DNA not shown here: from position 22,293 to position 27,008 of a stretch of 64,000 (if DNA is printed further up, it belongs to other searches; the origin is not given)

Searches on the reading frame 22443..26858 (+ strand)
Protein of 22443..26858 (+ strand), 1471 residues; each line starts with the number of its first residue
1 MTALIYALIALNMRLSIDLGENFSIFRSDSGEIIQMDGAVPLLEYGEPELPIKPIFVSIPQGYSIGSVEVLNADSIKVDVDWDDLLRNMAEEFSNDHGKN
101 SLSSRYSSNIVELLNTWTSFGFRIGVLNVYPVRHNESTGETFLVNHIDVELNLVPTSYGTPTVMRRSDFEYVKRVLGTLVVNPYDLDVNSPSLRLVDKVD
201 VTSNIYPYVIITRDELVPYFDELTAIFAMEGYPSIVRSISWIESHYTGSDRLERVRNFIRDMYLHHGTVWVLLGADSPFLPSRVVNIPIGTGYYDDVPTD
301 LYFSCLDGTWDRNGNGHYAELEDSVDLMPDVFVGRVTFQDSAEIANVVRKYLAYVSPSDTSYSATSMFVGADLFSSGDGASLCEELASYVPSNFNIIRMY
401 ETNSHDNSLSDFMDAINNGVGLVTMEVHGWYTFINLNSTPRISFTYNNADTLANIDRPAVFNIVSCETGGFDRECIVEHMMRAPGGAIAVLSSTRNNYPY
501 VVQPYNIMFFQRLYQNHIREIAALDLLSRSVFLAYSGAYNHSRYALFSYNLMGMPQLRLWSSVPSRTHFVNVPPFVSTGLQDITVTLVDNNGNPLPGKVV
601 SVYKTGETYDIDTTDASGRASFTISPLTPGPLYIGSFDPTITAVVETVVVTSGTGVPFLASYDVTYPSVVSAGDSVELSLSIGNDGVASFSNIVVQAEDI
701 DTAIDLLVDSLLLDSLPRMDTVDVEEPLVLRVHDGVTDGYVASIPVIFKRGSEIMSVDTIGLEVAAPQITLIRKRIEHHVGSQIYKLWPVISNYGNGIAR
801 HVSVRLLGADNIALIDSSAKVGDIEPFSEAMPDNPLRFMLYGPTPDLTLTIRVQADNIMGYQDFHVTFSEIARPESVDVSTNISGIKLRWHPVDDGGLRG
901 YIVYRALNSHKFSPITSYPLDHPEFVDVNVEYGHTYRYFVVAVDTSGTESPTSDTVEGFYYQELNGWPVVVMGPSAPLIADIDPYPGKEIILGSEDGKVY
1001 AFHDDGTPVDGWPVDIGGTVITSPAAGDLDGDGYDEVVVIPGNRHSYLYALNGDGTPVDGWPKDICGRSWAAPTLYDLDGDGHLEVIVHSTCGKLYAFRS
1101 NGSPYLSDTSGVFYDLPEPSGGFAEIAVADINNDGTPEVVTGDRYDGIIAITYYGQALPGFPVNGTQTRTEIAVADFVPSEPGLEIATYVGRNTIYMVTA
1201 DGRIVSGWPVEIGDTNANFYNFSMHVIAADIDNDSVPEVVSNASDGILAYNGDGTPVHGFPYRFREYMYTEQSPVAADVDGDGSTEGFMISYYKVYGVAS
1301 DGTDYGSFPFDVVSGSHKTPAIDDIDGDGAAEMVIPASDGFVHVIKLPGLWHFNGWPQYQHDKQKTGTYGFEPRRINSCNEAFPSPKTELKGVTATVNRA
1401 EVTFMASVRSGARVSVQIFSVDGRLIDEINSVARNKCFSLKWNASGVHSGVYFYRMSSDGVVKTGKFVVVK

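Call 3: search_protein_families(library=pfam, proteins=[window:22443-26858:+], max_evalue=1)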
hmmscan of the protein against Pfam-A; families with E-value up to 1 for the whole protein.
window:22443-26858:+ (1471 aa): 18 families
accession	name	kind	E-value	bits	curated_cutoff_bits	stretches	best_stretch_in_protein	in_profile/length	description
PF01364.23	Peptidase_C25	-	7.7e-48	164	23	1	208-559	1-374/374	Peptidase family C25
PF13517.12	FG-GAP_3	-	3.6e-24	85.6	26.9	6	1028-1088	1-61/61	FG-GAP-like repeat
PF01839.29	FG-GAP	-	1.9e-12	47.2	22.1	3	1022-1039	3-20/37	FG-GAP repeat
PF25292.1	Beta-prop_CGLA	-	5e-07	29.9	26.8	1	990-1056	2-64/316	Lambda-carrageenase beta-propeller domain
PF02369.22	Big_1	-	1.4e-06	28.8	34.9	1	582-631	20-73/93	Bacterial Ig-like domain (group 1)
PF17789.7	MG4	-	3.7e-05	24.3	24.7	1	568-624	2-60/95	Macroglobulin domain MG4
PF18962.6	Por_Secre_tail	-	7.7e-05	23.4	27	1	1410-1469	18-75/75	Secretion system C-terminal sorting domain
PF15907.11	Itfg2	-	0.0016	18.2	27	0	1316-1345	74-103/330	Integrin-alpha FG-GAP repeat-containing protein 2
PF09134.16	Invasin_D3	-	0.0035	18.3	33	1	581-631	22-75/98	Invasin, domain 3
PF24107.1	DUF7382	-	0.0037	17.5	27.4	1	575-621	14-63/65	Domain of unknown function (DUF7382)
PF13620.12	CarboxypepD_reg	-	0.0045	17.7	32.3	1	583-632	2-50/82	Carboxypeptidase regulatory-like domain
PF23743.1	Beta-prop_BBS7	-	0.0073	16.1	27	0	987-1039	234-287/299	BBS7 beta-propeller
PF14783.12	BBS2_Mid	-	0.0074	16.8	27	0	979-1005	4-30/108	Ciliary BBSome complex subunit 2, middle region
PF21348.3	RGL11_C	-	0.012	14.8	27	0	1278-1342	51-113/490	Rhamnogalacturonan lyase family 11, C-terminal domain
PF14517.12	Tachylectin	-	0.074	13.2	29.8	1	991-1104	38-152/230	Tachylectin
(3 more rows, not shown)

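Call 4: search_protein_families(library=ncbifam, proteins=[window:22443-26858:+], max_evalue=1)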
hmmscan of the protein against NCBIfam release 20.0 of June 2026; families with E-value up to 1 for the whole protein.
window:22443-26858:+ (1471 aa): 6 families
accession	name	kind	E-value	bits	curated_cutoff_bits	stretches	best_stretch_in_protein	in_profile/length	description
NF052323.1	T9SSA_dep_M6i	equivalog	8.9e-27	93.4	600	4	1229-1457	792-1025/1043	T9SS-dependent M6-like inactivated metalloprotease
NF033707.1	T9SS_sortase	equivalog_domain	2.1e-08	32.3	420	1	299-517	475-695/1095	type IX secretion system sortase PorU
TIGR04183.1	Por_Secre_tail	domain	2e-06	27.7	23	1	1410-1469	17-71/72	T9SS type A sorting domain-containing protein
NF052506.1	PA5033_fam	subfamily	0.00012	21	100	2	979-1090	120-226/284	PA5033 family protein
NF052324.1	PorU_rel_Nterm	equivalog_domain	0.00015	20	450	1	396-523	599-729/879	putative type IX secretion system sortase PorU2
NF000157.1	fusid_est_FusH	equivalog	0.038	12.6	999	1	1001-1103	347-454/520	fusidic acid esterase FusH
